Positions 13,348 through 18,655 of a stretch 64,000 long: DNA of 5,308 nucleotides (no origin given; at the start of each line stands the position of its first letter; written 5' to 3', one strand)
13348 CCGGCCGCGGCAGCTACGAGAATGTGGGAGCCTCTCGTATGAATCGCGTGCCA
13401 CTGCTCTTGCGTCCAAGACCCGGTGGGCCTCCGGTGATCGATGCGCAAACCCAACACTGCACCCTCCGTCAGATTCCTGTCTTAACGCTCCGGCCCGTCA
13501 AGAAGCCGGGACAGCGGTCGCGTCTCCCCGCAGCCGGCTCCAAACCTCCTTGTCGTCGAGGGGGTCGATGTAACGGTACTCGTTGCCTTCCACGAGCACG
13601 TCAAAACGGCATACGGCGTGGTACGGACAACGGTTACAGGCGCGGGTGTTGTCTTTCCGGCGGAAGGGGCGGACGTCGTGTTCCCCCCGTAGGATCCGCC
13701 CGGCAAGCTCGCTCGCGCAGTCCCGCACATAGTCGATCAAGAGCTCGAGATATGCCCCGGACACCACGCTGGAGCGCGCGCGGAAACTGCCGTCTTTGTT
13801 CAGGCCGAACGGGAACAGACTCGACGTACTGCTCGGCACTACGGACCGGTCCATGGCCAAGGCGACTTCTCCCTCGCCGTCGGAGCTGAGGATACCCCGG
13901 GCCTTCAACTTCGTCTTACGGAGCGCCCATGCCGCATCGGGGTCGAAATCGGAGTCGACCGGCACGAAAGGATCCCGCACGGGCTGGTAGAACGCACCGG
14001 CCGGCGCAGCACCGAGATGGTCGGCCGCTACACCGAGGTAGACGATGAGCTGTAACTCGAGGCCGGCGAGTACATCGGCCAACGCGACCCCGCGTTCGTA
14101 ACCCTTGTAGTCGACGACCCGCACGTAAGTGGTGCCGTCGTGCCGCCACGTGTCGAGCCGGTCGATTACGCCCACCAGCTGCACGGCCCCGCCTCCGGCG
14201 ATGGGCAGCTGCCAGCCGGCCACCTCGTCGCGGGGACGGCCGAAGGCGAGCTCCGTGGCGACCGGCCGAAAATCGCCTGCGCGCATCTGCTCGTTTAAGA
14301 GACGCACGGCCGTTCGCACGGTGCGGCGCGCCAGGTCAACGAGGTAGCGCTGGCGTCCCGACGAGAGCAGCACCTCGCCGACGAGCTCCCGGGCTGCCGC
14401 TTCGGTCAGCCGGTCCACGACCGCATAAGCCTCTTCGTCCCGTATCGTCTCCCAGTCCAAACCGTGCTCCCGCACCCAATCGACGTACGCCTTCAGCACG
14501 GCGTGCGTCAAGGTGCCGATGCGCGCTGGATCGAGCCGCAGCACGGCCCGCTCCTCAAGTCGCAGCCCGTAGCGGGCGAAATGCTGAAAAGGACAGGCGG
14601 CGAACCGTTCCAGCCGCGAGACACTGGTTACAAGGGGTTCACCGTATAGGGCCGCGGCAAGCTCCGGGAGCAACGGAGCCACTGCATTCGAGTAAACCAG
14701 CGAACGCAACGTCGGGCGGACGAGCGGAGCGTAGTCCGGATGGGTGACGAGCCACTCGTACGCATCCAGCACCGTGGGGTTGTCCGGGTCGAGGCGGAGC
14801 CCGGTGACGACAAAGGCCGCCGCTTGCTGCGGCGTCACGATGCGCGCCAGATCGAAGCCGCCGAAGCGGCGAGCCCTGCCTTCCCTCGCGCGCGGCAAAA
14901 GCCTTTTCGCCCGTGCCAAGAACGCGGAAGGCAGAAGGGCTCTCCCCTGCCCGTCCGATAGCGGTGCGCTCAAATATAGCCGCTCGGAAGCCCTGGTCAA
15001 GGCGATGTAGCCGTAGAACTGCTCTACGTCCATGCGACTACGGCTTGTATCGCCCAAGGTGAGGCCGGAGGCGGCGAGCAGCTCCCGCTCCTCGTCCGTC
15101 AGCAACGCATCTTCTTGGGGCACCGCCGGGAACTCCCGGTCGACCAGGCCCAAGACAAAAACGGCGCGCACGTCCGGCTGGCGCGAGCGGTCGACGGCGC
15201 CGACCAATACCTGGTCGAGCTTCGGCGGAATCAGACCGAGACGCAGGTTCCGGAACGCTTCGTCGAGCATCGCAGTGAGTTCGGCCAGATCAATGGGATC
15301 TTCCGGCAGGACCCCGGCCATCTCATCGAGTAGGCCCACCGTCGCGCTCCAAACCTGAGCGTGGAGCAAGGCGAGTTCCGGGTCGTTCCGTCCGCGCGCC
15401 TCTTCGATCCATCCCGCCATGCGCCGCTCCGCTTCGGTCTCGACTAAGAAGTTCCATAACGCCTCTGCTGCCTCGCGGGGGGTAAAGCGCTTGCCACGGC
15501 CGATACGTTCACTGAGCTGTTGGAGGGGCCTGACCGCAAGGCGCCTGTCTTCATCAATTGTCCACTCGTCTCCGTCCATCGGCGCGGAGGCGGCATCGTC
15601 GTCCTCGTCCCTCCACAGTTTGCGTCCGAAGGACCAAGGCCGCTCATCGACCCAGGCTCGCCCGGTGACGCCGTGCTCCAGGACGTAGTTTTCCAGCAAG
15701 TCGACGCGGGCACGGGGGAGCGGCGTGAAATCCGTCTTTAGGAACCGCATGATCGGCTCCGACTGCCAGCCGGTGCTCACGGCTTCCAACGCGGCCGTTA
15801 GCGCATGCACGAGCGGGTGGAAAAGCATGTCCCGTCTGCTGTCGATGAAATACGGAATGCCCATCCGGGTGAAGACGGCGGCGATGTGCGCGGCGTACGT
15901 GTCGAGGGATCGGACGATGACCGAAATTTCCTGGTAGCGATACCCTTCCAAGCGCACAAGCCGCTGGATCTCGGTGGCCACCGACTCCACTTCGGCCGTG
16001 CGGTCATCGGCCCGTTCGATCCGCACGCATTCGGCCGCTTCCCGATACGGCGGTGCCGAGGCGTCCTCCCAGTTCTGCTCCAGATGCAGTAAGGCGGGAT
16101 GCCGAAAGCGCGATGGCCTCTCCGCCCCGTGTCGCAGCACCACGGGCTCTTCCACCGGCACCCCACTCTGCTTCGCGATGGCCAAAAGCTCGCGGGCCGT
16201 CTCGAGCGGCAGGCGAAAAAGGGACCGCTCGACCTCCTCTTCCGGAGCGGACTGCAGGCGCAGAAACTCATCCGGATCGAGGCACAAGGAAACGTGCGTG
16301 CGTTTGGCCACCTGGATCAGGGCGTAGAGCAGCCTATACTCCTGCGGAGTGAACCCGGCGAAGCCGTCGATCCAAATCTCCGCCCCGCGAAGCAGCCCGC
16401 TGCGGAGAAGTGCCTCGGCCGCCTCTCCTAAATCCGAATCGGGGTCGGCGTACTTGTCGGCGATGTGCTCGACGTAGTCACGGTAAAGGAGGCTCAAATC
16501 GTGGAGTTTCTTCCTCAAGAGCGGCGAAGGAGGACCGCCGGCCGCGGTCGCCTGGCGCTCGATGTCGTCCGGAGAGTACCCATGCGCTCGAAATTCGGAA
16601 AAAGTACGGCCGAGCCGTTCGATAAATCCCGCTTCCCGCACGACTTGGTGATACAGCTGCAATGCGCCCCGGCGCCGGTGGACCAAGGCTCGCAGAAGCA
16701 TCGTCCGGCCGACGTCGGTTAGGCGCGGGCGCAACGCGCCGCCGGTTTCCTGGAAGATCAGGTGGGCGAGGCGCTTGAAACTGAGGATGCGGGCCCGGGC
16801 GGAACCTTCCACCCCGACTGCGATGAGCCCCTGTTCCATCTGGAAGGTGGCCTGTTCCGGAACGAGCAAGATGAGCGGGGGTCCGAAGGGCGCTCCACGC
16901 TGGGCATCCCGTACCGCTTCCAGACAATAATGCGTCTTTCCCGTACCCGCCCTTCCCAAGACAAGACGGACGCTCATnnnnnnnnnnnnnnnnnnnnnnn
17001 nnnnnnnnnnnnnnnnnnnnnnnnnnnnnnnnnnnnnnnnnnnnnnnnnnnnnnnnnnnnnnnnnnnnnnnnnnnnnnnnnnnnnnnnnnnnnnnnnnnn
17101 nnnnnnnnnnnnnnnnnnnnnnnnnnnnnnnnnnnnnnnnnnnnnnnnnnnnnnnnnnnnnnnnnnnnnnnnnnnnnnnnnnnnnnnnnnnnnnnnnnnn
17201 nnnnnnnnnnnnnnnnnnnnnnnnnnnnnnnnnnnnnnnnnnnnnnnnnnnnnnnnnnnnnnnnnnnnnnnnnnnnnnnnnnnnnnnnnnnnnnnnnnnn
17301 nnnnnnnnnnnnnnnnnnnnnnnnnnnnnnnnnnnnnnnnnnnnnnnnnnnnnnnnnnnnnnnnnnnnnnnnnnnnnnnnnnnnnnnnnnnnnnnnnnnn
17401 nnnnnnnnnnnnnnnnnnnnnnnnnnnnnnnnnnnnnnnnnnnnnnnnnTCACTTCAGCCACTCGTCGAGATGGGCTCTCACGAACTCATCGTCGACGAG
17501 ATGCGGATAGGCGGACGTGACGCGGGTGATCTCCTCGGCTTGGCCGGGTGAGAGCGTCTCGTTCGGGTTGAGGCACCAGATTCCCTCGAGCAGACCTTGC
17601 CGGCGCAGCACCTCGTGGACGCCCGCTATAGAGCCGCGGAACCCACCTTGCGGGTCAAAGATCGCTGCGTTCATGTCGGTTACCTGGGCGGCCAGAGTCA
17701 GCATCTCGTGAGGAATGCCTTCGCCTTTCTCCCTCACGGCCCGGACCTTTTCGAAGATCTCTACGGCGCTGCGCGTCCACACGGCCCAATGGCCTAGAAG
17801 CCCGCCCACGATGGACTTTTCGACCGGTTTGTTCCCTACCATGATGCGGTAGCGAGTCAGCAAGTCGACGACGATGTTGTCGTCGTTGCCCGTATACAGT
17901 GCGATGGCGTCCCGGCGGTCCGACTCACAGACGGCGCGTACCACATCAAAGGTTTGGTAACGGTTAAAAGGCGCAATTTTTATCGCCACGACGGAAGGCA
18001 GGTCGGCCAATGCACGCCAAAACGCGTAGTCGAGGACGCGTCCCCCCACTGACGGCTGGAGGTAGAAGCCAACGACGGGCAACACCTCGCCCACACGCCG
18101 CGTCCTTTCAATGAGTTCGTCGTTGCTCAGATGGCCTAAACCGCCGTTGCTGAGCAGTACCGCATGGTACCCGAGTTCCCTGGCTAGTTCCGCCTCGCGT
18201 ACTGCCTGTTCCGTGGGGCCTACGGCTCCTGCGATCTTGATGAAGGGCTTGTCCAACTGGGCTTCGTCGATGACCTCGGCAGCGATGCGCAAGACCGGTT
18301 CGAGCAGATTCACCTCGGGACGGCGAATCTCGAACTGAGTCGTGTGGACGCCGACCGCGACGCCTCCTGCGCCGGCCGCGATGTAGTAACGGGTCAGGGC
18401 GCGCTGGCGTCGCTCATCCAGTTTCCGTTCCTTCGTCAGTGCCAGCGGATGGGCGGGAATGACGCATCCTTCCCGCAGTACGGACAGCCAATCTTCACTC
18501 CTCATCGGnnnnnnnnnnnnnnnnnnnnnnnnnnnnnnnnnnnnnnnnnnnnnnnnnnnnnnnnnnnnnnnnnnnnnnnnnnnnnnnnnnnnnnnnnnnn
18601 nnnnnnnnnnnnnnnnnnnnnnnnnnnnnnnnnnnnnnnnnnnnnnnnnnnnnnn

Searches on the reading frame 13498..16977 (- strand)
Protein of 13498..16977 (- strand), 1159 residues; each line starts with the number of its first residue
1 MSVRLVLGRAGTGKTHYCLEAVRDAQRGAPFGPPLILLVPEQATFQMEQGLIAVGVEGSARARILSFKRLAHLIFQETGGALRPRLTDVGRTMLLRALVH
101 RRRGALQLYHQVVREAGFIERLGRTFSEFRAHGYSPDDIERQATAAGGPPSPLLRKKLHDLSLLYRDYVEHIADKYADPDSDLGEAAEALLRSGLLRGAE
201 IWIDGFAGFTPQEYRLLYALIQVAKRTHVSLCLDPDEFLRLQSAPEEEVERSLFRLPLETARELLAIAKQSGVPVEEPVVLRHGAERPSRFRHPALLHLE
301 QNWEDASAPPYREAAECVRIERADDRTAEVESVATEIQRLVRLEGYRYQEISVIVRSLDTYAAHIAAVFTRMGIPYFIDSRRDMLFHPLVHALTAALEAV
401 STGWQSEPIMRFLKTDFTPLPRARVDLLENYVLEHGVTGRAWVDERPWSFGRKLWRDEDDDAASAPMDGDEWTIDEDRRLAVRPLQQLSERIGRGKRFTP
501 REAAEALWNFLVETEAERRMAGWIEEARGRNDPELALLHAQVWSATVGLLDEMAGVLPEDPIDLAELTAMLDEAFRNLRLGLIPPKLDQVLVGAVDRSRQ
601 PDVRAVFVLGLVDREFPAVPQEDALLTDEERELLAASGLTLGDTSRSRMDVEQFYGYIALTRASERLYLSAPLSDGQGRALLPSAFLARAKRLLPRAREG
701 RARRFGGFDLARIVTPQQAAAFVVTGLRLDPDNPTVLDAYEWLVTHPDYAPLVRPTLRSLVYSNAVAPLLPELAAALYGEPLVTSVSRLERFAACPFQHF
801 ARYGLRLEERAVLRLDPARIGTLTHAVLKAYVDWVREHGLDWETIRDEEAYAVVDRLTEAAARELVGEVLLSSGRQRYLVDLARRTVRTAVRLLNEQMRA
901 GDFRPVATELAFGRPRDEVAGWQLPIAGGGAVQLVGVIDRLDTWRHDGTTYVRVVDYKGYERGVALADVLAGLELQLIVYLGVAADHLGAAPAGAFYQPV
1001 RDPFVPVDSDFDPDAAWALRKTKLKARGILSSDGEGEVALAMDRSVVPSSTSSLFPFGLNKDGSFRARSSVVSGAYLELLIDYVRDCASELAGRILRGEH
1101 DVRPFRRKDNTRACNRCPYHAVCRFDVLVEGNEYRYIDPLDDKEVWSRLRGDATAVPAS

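Call 41: search_protein_families(library=pfam, proteins=[window:13498-16977:-], max_evalue=0.001)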
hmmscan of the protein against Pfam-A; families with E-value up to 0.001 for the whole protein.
window:13498-16977:- (1159 aa): 3 families
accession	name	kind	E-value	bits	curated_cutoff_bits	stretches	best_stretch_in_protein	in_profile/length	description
PF21445.3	ADDB_N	-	8.2e-84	281.6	26.6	1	5-300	1-290/290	ADDB, N-terminal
PF12705.13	PDDEXK_1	-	2.5e-43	149.3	22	1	785-1124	3-247/247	PD-(D/E)XK nuclease superfamily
PF13361.12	UvrD_C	-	2.5e-09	37.5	25.6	1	311-434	35-156/350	UvrD-like helicase C-terminal domain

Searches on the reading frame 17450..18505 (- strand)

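Call 41: search_protein_families(library=pfam, proteins=[window:17450-18505:-], max_evalue=0.001)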
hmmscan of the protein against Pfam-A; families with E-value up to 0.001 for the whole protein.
window:17450-18505:- (351 aa): 1 family
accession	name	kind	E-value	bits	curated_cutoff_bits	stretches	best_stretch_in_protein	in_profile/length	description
PF00701.28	DHDPS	-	6.5e-08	32.1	22.1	1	22-212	12-191/289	Dihydrodipicolinate synthetase family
